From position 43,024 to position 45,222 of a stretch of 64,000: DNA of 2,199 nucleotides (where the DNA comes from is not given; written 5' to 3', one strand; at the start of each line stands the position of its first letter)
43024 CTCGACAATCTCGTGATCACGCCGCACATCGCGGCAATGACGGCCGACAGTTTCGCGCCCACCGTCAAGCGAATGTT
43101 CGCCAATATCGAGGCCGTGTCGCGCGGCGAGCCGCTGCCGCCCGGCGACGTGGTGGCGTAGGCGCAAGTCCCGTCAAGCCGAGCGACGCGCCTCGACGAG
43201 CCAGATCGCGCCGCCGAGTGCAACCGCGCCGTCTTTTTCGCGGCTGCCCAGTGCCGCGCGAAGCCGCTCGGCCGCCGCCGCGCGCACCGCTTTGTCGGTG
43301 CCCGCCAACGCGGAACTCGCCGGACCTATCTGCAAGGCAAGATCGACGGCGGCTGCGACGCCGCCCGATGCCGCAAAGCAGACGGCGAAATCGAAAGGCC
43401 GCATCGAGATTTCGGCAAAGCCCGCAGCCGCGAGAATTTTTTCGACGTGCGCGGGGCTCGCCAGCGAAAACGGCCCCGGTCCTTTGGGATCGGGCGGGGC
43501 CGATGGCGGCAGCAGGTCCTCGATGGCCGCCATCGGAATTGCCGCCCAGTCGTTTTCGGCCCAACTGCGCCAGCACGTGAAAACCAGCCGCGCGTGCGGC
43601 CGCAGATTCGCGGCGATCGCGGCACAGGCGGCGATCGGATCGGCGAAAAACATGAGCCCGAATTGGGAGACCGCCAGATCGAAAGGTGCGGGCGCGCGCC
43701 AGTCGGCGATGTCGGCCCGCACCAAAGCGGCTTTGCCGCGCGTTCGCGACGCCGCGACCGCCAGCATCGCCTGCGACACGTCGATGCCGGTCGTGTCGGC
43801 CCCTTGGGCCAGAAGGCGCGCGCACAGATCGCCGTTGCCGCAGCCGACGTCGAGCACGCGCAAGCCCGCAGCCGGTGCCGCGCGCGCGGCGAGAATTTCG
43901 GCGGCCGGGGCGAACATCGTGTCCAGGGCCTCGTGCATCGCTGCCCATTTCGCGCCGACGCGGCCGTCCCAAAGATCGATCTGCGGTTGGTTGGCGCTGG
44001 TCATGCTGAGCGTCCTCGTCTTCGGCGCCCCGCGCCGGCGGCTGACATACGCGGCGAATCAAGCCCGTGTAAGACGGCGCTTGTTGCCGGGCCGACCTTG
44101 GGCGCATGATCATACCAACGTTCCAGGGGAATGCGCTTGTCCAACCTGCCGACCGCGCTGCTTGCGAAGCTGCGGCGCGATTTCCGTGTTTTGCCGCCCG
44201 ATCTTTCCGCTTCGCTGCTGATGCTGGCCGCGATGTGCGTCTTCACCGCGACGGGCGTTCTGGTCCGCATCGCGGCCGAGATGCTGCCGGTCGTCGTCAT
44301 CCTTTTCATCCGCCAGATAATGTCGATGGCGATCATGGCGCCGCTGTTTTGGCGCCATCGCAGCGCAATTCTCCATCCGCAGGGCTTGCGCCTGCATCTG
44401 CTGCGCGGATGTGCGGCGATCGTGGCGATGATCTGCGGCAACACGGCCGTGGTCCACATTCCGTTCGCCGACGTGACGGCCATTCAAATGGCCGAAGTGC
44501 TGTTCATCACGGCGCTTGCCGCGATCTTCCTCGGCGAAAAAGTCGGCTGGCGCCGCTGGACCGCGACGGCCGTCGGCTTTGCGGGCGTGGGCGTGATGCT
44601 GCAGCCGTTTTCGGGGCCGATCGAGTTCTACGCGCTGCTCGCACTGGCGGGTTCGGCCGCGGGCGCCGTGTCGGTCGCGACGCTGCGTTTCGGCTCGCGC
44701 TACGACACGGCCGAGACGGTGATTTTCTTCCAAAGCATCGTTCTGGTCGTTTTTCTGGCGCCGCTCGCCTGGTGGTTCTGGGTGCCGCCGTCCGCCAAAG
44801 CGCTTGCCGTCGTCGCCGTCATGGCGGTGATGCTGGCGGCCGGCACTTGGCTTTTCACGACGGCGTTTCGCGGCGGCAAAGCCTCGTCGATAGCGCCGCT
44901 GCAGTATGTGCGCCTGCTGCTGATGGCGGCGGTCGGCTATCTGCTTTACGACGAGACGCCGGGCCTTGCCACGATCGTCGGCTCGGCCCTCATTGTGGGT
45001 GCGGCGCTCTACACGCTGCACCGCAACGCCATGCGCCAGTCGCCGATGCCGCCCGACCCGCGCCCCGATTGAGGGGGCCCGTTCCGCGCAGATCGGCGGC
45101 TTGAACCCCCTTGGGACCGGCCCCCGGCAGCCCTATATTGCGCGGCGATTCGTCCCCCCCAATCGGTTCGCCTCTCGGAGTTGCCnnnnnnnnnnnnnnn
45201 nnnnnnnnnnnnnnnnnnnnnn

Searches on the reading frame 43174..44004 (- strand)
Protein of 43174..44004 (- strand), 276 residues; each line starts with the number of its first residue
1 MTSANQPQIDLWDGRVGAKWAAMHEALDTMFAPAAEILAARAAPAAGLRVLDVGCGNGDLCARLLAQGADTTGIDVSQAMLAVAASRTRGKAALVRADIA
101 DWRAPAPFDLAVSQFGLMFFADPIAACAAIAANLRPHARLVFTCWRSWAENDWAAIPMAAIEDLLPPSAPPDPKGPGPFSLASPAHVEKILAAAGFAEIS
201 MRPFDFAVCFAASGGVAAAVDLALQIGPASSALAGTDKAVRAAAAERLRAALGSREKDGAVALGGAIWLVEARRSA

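Call 41: search_protein_families(library=pfam, proteins=[window:43174-44004:-], max_evalue=0.001)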
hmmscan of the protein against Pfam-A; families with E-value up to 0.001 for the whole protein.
window:43174-44004:- (276 aa): 10 families
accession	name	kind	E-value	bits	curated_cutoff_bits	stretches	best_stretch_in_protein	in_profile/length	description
PF13649.12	Methyltransf_25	-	9.9e-16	58.7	27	1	50-136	1-95/97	Methyltransferase domain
PF08241.18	Methyltransf_11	-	1.7e-14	54.7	21.2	1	51-142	1-95/95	Methyltransferase domain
PF13489.12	Methyltransf_23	-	4e-14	53.1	27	1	35-197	10-160/164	Methyltransferase domain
PF08242.18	Methyltransf_12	-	6.7e-12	46.4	30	1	51-140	1-98/98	Methyltransferase domain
PF13847.12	Methyltransf_31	-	1.5e-11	44.6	27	1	46-144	3-111/145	Methyltransferase domain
PF07021.18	MetW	-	7.8e-05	22.8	21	1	46-85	13-53/193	Methionine biosynthesis protein MetW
PF02353.26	CMAS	-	0.00034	20.5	27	1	45-109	61-129/273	Mycolic acid cyclopropane synthetase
PF08003.17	Methyltransf_9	-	0.00045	19.7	23.8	1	43-142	112-217/315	Protein of unknown function (DUF1698)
PF01209.24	Ubie_methyltran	-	0.0005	19.9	20.1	1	41-93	42-97/233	ubiE/COQ5 methyltransferase family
PF05175.20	MTS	-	0.00052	20.1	23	1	34-94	19-79/170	Methyltransferase small domain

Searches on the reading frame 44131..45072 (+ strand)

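Call 41: search_protein_families(library=pfam, proteins=[window:44131-45072:+], max_evalue=0.001)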
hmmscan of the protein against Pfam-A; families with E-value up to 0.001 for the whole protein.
window:44131-45072:+ (313 aa): 1 family
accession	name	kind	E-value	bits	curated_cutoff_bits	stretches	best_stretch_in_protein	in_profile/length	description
PF00892.27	EamA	-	8.6e-23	81.6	28.2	2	27-157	3-134/135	EamA-like transporter family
